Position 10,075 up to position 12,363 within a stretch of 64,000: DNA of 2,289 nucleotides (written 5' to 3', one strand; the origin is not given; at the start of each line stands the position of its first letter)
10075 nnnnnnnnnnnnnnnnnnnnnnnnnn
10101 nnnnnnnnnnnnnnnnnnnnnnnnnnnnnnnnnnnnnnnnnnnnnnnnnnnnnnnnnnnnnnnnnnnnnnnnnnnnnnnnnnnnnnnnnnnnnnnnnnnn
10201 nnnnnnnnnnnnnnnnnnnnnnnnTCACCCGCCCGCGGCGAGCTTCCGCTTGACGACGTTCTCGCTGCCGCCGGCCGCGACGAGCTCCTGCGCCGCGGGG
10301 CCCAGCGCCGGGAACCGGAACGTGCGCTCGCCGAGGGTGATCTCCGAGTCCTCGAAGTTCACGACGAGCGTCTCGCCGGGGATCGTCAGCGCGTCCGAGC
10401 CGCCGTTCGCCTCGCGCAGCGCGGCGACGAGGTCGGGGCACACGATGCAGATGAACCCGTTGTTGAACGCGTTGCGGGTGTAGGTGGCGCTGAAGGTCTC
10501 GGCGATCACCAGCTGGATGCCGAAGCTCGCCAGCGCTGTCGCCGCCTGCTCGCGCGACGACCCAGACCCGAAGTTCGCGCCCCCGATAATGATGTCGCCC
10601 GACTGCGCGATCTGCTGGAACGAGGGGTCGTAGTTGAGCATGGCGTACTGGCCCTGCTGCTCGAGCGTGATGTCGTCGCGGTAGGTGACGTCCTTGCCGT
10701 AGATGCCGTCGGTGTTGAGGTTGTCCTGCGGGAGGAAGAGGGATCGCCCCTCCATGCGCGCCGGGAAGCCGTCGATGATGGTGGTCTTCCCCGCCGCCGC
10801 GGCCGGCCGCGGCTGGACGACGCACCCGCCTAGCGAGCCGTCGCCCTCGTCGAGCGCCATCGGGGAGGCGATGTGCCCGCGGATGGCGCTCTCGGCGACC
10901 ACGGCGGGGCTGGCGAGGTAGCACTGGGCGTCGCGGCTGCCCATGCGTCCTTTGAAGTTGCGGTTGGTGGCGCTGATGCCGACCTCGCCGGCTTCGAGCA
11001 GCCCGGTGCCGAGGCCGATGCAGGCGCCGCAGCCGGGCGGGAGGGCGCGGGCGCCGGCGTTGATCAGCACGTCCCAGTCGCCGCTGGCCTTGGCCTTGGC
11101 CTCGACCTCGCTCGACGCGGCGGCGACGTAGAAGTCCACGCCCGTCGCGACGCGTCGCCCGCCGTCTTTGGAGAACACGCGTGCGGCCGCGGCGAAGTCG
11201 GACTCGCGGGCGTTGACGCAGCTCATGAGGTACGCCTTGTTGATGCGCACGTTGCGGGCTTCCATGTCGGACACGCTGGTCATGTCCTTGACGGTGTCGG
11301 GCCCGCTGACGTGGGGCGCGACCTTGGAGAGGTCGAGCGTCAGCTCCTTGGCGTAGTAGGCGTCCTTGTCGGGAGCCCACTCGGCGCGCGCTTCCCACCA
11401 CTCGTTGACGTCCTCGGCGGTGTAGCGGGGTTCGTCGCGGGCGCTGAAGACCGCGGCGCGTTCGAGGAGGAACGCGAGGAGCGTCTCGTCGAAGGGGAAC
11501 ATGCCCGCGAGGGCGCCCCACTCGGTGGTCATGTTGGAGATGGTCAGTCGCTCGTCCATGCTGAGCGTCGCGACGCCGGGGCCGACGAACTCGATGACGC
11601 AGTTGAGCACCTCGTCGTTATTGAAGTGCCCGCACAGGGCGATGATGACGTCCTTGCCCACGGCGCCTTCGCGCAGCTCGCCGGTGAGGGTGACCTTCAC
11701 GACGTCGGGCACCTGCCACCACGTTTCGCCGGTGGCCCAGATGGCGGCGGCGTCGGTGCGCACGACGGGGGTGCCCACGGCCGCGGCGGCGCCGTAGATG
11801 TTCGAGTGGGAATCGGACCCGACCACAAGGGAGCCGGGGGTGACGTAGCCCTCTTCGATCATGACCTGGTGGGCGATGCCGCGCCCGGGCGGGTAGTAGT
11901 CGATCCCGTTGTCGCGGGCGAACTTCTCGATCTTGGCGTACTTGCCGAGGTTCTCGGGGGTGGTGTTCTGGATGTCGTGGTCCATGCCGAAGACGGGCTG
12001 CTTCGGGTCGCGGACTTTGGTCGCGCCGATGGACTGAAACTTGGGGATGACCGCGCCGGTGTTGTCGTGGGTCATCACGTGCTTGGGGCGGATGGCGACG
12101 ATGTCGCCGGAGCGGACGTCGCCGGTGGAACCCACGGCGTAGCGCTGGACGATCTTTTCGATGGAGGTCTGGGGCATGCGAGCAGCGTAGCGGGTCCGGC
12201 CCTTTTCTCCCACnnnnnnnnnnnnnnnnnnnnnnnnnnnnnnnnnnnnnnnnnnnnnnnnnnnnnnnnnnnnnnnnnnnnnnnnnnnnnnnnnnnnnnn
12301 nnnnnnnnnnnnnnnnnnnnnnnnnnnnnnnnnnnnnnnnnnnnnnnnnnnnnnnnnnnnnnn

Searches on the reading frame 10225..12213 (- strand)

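Call 49: search_protein_families(library=pfam, proteins=[window:10225-12213:-], max_evalue=0.00001)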
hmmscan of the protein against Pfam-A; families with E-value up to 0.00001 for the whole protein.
window:10225-12213:- (662 aa): 2 families
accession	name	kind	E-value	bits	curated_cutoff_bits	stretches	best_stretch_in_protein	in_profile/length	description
PF00330.25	Aconitase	-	6.2e-106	355.6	28.7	1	19-446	1-463/463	Aconitase family (aconitate hydratase)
PF00694.25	Aconitase_C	-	5.3e-17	62.8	22.8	1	490-593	32-129/131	Aconitase C-terminal domain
